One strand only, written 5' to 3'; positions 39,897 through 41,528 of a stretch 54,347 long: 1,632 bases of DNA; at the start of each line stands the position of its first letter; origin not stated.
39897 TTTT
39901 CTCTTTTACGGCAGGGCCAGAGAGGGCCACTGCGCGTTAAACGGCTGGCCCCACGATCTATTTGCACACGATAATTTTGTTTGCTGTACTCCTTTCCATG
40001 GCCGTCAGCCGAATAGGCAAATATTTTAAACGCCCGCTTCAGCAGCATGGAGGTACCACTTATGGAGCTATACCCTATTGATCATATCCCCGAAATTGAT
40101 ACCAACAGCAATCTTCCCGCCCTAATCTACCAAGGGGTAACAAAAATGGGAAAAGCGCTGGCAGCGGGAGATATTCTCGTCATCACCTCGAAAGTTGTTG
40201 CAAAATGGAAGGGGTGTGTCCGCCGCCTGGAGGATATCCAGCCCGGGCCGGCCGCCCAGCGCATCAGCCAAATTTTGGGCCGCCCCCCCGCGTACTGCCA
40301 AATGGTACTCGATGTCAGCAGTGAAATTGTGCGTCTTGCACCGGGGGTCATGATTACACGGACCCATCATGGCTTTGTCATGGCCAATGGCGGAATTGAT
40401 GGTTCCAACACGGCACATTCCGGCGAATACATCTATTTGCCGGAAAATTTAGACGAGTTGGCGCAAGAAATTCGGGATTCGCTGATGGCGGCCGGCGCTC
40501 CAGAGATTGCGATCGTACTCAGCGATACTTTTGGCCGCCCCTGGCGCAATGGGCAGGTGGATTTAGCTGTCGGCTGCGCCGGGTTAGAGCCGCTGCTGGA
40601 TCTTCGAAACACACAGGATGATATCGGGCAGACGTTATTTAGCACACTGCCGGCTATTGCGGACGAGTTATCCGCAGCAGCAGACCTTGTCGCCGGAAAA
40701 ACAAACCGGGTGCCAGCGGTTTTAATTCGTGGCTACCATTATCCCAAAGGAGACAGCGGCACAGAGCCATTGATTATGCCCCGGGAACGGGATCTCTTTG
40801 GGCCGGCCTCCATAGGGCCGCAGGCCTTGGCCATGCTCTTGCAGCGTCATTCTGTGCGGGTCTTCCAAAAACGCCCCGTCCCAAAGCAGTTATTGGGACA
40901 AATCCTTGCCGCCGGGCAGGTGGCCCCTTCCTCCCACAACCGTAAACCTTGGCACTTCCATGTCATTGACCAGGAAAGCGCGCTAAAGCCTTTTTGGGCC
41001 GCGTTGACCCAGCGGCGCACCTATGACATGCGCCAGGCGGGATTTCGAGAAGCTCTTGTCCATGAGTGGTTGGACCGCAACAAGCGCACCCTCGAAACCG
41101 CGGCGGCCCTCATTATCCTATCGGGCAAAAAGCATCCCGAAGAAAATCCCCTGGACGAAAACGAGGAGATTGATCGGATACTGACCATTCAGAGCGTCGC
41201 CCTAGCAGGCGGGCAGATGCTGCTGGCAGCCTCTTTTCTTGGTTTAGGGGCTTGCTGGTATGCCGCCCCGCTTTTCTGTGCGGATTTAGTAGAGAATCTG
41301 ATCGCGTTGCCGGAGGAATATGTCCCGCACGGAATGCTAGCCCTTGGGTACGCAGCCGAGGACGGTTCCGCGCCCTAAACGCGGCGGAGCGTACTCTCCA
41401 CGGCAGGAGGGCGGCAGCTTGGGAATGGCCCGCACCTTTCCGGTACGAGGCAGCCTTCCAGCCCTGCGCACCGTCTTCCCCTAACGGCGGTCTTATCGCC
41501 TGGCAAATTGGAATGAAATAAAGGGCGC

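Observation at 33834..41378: F420-flavoured gene cluster in a Firmicutes-like genome: CofE/FbiB-like fusion + NADPH:F420 reductase-like + two LLM oxidoreductases + ECF S-component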

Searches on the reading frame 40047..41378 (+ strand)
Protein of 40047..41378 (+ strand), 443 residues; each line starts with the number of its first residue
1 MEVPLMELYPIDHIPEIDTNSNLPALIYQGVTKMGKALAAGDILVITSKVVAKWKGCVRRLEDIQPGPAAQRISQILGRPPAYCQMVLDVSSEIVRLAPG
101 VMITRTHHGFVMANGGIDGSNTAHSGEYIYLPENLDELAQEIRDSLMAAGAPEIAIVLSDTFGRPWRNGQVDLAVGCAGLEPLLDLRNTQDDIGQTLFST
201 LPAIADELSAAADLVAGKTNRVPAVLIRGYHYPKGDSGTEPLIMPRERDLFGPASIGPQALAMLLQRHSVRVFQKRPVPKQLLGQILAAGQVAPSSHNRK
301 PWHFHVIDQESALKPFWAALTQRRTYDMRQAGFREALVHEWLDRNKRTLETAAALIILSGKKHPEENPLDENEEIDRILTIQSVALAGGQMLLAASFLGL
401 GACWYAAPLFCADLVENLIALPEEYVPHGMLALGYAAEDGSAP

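Call 3: search_protein_families(library=pfam, proteins=[window:40047-41378:+], max_evalue=0.01)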
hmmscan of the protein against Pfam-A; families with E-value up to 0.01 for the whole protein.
window:40047-41378:+ (443 aa): 3 families
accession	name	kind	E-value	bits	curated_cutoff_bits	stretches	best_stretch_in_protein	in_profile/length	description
PF01996.21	F420_ligase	-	7.6e-56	189.5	25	1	14-229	4-218/218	F420-0:Gamma-glutamyl ligase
PF00881.29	Nitroreductase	-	1.1e-28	101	23.5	1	265-435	2-167/167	Nitroreductase family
PF14512.11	TM1586_NiRdase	-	6e-09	36.3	27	0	285-309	162-186/215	Putative TM nitroreductase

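Call 4: search_protein_families(library=ncbifam, proteins=[window:40047-41378:+], max_evalue=0.01)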
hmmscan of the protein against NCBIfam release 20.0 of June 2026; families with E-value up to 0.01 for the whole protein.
window:40047-41378:+ (443 aa): 12 families
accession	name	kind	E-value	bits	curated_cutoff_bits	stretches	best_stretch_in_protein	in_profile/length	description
NF009810.0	PRK13294.1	equivalog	6.6e-80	269.2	304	1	6-439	13-433/449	coenzyme F420-0:L-glutamate ligase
TIGR01916.1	F420_cofE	equivalog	1.3e-64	218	180.65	1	6-251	1-243/244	coenzyme F420-0:L-glutamate ligase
NF009809.0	PRK13293.1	equivalog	3.9e-58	196.8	274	1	6-251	3-243/253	coenzyme F420-0:L-glutamate ligase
TIGR03553.1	F420_FbiB_CTERM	equivalog_domain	1.7e-21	76.9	249.55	1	264-439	3-178/194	F420 biosynthesis protein FbiB, C-terminal domain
TIGR02476.1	BluB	equivalog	3.1e-14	52.8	150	1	262-439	11-183/205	5,6-dimethylbenzimidazole synthase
TIGR04132.1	intra_fol_E_lig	hypoth_equivalog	7.5e-10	38.6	350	1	100-227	74-200/241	putative folate metabolism gamma-glutamate ligase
NF008088.0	PRK10828.1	equivalog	7.6e-07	28.8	183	1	259-415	2-142/183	NAD(P)H nitroreductase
NF008275.0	PRK11053.1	equivalog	1.7e-06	27.6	227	1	262-315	5-59/217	oxygen-insensitive NAD(P)H nitroreductase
NF008033.1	PRK10765.1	equivalog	3.5e-06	26.7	223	1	261-439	5-163/240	oxygen-insensitive NADPH nitroreductase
NF003768.0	PRK05365.1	equivalog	0.00026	20.5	152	1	264-333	18-87/200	malonic semialdehyde reductase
NF047509.1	Rv3131_FMN_oxido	subfamily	0.00071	19.1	199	1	286-310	2-26/319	Acg family FMN-binding oxidoreductase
NF005901.0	PRK07877.1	equivalog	0.0074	14.6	476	1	269-313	363-407/722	Rv1355c family protein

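Call 7: find_encoding_contigs(protein=window:40047-41378:+, flank=10000, max_places=8)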
Protein window:40047-41378:+ (443 aa): no gene with exactly this product is on record in the collection.

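Call 8: find_homologous_proteins(query=window:40047-41378:+)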
Query window:40047-41378:+ (443 aa): 1400 proteins with E <= 0.001 among 8000 candidates; the best 120 are listed.
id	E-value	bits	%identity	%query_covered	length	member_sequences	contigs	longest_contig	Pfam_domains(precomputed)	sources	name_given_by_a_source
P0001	1.1e-289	979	99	99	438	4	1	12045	PF00881.30,PF14512.12,PF01996.22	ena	-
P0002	2.2e-168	579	63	98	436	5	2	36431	PF00881.30,PF14512.12,PF01996.22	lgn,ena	-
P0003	5.7e-163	561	60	98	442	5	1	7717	PF00881.30,PF14512.12,PF01996.22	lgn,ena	-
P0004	8.3e-162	557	59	99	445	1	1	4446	PF00881.30,PF01996.22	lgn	-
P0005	6.7e-115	403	48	98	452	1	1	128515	PF00881.30,PF01996.22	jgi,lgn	-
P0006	2.3e-112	394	45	98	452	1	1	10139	PF00881.30,PF01996.22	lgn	-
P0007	2.8e-99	351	42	97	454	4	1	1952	PF00881.30,PF14512.12,PF01996.22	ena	-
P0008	1.5e-93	332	61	56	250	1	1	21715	PF01996.22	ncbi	-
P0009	5.5e-73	265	50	56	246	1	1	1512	PF01996.22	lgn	-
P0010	8.5e-68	248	51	56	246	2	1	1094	PF01996.22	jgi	-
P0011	1.6e-65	240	38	79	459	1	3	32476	PF00881.30,PF01996.22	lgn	-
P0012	5.5e-61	225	43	56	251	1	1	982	PF01996.22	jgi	jgi:coenzyme F420-0:L-glutamate ligase/coenzyme F420-1:gamma-L-glutamate ligase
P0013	5.7e-61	225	42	56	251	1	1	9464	PF01996.22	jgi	jgi:coenzyme F420-0:L-glutamate ligase/coenzyme F420-1:gamma-L-glutamate ligase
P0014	1.8e-60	223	43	56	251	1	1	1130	PF01996.22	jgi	jgi:coenzyme F420-0:L-glutamate ligase/coenzyme F420-1:gamma-L-glutamate ligase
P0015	3.5e-60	222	44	56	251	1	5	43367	PF01996.22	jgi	-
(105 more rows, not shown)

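Call 9: find_encoding_contigs(protein=P0001, flank=10000, max_places=4)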
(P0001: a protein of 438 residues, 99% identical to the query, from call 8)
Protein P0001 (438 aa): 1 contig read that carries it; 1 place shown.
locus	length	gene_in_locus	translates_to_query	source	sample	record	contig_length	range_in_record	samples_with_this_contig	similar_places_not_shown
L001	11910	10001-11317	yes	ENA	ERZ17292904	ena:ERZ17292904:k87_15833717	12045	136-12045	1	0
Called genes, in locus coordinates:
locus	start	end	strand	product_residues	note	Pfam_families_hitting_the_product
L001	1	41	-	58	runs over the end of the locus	?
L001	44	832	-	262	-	PF00941:FAD_binding_5, PF03450:CO_deh_flav_C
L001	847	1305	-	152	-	PF00111:Fer2 (weak), PF01799:Fer2_2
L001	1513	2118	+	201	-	PF08348:PAS_6, PF13309:HTH_22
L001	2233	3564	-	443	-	PF02133:Transp_cyt_pur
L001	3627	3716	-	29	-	-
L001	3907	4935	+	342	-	PF00296:Bac_luciferase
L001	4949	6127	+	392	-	PF01321:Creatinase_N (weak), PF00557:Peptidase_M24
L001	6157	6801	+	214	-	PF02558:ApbA (weak), PF03446:NAD_binding_2, PF03807:F420_oxidored, PF10727:Rossmann-like (faint)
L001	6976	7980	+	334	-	PF00296:Bac_luciferase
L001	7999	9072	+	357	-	PF00291:PALP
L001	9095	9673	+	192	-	PF12822:ECF_trnsprt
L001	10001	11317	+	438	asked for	PF01996:F420_ligase, PF00881:Nitroreductase, PF14512:TM1586_NiRdase (faint)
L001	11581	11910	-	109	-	?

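Call 10: find_encoding_contigs(protein=P0002, flank=10000, max_places=4)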
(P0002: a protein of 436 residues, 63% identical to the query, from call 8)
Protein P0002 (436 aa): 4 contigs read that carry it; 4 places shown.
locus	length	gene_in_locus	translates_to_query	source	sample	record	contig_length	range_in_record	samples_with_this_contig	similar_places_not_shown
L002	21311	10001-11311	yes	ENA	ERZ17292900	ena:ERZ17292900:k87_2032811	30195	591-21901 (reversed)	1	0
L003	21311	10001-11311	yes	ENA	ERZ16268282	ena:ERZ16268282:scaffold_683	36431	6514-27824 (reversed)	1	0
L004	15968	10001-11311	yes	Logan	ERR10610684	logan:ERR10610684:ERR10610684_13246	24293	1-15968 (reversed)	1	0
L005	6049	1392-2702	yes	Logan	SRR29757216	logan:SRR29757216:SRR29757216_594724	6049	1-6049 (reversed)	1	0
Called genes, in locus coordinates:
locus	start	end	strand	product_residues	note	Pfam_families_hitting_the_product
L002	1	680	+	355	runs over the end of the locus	PF00296:Bac_luciferase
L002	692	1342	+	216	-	PF03446:NAD_binding_2 (weak), PF03807:F420_oxidored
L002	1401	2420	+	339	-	PF00296:Bac_luciferase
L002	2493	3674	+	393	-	PF01321:Creatinase_N, PF00557:Peptidase_M24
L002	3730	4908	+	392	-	PF13458:Peripla_BP_6, PF13433:Peripla_BP_5, PF01094:ANF_receptor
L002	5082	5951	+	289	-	PF02653:BPD_transp_2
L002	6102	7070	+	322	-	PF02653:BPD_transp_2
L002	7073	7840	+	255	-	PF00005:ABC_tran, PF13304:AAA_21, PF12399:BCA_ABC_TP_C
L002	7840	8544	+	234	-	PF02463:SMC_N (faint), PF00005:ABC_tran, PF13304:AAA_21 (faint)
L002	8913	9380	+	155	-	PF01983:CofC (weak)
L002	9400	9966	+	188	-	PF07155:ECF-ribofla_trS (weak), PF12822:ECF_trnsprt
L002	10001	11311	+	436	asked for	PF01996:F420_ligase, PF00881:Nitroreductase, PF14512:TM1586_NiRdase (faint)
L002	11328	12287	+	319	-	PF01933:CofD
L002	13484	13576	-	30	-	-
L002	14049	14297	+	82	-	PF13276:HTH_21 (weak)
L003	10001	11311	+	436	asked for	PF01996:F420_ligase, PF00881:Nitroreductase, PF14512:TM1586_NiRdase (faint)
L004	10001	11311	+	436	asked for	PF01996:F420_ligase, PF00881:Nitroreductase, PF14512:TM1586_NiRdase (faint)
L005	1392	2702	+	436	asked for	PF01996:F420_ligase, PF00881:Nitroreductase, PF14512:TM1586_NiRdase (faint)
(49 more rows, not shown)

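Call 11: find_encoding_contigs(protein=P0005, flank=10000, max_places=4)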
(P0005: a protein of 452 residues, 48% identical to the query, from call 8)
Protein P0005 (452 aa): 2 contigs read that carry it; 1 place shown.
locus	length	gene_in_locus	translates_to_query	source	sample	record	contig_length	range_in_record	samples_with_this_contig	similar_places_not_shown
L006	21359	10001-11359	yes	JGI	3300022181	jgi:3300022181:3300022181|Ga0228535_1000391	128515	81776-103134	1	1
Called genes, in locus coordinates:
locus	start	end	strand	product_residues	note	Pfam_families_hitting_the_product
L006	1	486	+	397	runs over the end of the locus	PF01321:Creatinase_N, PF00557:Peptidase_M24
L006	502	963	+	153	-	PF14588:YjgF_endoribonc, PF01042:Ribonuc_L-PSP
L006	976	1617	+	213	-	PF03807:F420_oxidored, PF07991:KARI_N (weak)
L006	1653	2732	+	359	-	PF01210:NAD_Gly3P_dh_N, PF02558:ApbA, PF02317:Octopine_DH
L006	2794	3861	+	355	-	PF02746:MR_MLE_N, PF13378:MR_MLE_C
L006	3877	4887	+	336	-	PF00296:Bac_luciferase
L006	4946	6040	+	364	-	PF16868:NMT1_3, PF09084:NMT1, PF12974:Phosphonate-bd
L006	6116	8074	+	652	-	PF06808:DctM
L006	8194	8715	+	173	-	PF08905:DUF1850 (weak)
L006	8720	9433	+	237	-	PF01983:CofC, PF12804:NTP_transf_3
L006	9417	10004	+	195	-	PF12822:ECF_trnsprt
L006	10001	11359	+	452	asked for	PF01996:F420_ligase, PF00881:Nitroreductase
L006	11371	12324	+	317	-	PF01933:CofD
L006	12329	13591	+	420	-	PF07690:MFS_1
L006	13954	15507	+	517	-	PF03315:SDH_beta, PF03313:SDH_alpha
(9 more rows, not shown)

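Call 16: find_related_loci(query=window:40047-41378:+, collection=genome_contigs, flank=10000)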
Query window:40047-41378:+ (443 aa) in genome_contigs; peptide patterns used: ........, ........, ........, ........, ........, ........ (x = any residue, [..] = any of these).
28 stretches matched a pattern; 8 encode a relative of the query (tblastn E <= 1e-3); 8 distinct loci.
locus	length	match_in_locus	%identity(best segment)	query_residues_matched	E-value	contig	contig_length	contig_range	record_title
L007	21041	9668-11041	40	5-439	1e-91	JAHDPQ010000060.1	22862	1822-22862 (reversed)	MAG: Oscillospiraceae bacterium isolate SM1-B17.1 k141_44152, whole genome shotgun sequence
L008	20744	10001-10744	44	4-251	3e-66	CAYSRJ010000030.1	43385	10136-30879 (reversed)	MAG TPA_asm: uncultured Spirochaetota bacterium isolate binchicken_co94_333 genome assembly, contig: NODE_1088_length_43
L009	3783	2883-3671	44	6-268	4e-56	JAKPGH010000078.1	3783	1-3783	MAG: Bacillota bacterium isolate JPMR_metabat.64_sub k141_884116, whole genome shotgun sequence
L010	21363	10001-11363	46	6-439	2e-84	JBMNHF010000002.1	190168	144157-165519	MAG: Oscillospiraceae bacterium isolate SBF912LR0HQ0115 contig_35665, whole genome shotgun sequence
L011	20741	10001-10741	37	6-251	2e-50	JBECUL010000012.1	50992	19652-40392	MAG: Candidatus Asgardarchaeum abyssi isolate AB3033_2 AB3033_2-AB3033_2_NODE_27_50992_18.0743_12, whole genome shotgun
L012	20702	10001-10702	38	6-251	3e-40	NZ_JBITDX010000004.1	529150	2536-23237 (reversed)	Catenuloplanes sp. NPDC051500 NPDC051500_128_C7.ctg-0004, whole genome shotgun sequence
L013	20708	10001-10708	39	6-251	5e-40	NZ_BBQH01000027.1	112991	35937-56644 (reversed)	Rhizomonospora bruguierae strain NBRC 107566, whole genome shotgun sequence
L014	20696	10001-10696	39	8-251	5e-36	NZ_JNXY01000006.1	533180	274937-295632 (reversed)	Catenuloplanes japonicus strain NRRL B-16061 contig6.1, whole genome shotgun sequence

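Call 23: search_solved_structures(query=window:40047-41378:+, max_evalue=0.00001, show_alignments=2)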
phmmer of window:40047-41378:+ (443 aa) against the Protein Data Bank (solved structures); distinct sequences matched with E-value up to 0.00001: 21.
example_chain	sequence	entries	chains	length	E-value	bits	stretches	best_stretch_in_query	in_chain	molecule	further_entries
7uld_A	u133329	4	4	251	2.6e-32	115.7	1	6-250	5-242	Coenzyme F420:L-glutamate ligase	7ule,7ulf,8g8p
2phn_A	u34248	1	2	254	2.8e-32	115.6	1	6-250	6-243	F420-0:gamma-glutamyl ligase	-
2g9i_A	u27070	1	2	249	2.9e-32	115.5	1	6-250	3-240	F420-0:gamma-glutamyl ligase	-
4xom_A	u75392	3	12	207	7.3e-14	54.9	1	262-439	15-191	Coenzyme F420:L-glutamate ligase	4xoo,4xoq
3m5k_A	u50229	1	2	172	1.7e-13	53.7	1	259-321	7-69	Putative NADH dehydrogenase/NAD(P)H nitroreductase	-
3ge5_A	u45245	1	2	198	1.5e-12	50.6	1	266-315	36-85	putative NAD(P)H:FMN oxidoreductase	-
3kwk_A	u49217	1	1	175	2.9e-10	43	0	253-324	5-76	Putative NADH dehydrogenase/NAD(P)H nitroreductase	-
3gfa_A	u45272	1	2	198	5.4e-09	38.8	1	265-416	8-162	Putative nitroreductase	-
8uc3_A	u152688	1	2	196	9.2e-09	38.1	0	254-315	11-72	Albonoursin synthase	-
5ko7_A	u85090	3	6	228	5.2e-08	35.6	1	263-442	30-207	Nitroreductase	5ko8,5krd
9exv_A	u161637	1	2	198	6.9e-08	35.2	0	254-314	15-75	Nitroreductase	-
3ek3_A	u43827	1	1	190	7.4e-08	35.1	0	261-308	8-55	Nitroreductase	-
4dn2_A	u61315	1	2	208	1.4e-07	34.2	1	260-439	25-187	Nitroreductase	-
4eo3_A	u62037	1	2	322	2.6e-07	33.3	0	267-322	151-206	Bacterioferritin comigratory protein/NADH dehydrogenase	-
3eo8_A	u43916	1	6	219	4.4e-07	32.5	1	263-437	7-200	BluB-like flavoprotein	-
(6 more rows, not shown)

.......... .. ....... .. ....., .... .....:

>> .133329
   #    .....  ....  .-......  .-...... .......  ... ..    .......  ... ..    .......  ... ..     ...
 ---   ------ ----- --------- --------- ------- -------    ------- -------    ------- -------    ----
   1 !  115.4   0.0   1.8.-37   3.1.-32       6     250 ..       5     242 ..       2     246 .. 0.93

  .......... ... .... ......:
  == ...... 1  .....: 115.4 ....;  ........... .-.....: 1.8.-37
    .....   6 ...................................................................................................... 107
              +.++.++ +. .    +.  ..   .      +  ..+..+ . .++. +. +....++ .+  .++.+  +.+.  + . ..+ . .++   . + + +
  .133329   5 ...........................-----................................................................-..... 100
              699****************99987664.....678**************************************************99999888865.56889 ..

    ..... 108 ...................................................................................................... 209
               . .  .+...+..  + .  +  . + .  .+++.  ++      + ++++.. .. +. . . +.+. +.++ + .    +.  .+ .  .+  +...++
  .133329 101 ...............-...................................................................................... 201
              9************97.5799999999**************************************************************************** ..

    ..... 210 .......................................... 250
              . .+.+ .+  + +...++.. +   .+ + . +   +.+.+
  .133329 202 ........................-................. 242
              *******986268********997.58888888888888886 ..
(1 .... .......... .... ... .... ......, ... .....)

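Call 46: search_protein_families(library=ncbifam, proteins=[L010:8577-9356:+, L010:9992-10729:+, L010:10797-11414:+], max_evalue=0.00001)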
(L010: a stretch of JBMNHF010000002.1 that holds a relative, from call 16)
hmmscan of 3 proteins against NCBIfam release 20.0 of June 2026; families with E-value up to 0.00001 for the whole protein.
L010:8577-9356:+ (259 aa): 4 families
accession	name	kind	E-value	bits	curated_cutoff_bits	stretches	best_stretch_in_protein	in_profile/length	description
TIGR01916.1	F420_cofE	equivalog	2.3e-71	240.1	180.65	1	12-254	5-243/244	coenzyme F420-0:L-glutamate ligase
NF009809.0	PRK13293.1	equivalog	1.6e-70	237.4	274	1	13-254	8-243/253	coenzyme F420-0:L-glutamate ligase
NF009810.0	PRK13294.1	equivalog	2.2e-50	171.9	304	1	9-254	14-242/449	coenzyme F420-0:L-glutamate ligase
TIGR04132.1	intra_fol_E_lig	hypoth_equivalog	1.6e-21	76.8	350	1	87-232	58-202/241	putative folate metabolism gamma-glutamate ligase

L010:9992-10729:+ (245 aa): 4 families
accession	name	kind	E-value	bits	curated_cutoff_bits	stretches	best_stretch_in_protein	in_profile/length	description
TIGR01916.1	F420_cofE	equivalog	2.1e-77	259.8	180.65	1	4-244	1-243/244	coenzyme F420-0:L-glutamate ligase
NF009809.0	PRK13293.1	equivalog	3.9e-66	223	274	1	4-244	3-243/253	coenzyme F420-0:L-glutamate ligase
NF009810.0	PRK13294.1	equivalog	1.2e-65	222.1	304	1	3-244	12-242/449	coenzyme F420-0:L-glutamate ligase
TIGR04132.1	intra_fol_E_lig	hypoth_equivalog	1.1e-20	74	350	1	14-217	10-196/241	putative folate metabolism gamma-glutamate ligase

L010:10797-11414:+ (205 aa): 6 families
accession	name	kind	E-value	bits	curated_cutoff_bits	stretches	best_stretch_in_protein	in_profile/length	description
NF009810.0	PRK13294.1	equivalog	5.6e-31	107.9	304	1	10-203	255-447/449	coenzyme F420-0:L-glutamate ligase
TIGR03553.1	F420_FbiB_CTERM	equivalog_domain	1.2e-28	100.2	249.55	1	11-202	1-191/194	F420 biosynthesis protein FbiB, C-terminal domain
TIGR02476.1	BluB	equivalog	1e-16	60.9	150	1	11-192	11-186/205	5,6-dimethylbenzimidazole synthase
NF008033.1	PRK10765.1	equivalog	6.4e-11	42.1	223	0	8-74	3-68/240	oxygen-insensitive NADPH nitroreductase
NF003768.0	PRK05365.1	equivalog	1.8e-08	34.1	152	1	15-199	20-192/200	malonic semialdehyde reductase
NF008088.0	PRK10828.1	equivalog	4e-08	33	183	1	10-158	4-136/183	NAD(P)H nitroreductase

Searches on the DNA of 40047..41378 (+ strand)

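Call 59: search_rna_families(sources=[L003, L006, L010, L019, L022, L025, L028], threshold=gathering)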
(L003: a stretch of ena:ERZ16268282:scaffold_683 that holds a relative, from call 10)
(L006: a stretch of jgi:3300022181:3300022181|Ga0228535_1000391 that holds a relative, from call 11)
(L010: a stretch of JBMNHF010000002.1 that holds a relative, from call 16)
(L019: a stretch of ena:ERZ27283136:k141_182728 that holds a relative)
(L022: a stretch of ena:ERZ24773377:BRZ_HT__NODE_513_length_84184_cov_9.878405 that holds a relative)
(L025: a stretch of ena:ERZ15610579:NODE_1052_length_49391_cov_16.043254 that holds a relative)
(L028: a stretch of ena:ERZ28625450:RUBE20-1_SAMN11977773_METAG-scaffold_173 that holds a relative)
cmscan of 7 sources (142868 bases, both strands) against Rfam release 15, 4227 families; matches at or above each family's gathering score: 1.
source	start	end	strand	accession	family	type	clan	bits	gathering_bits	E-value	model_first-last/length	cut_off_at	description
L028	11437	11510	-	RF00005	tRNA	Gene; tRNA;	CL00001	64.3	29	2.6e-11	1-71/71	no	tRNA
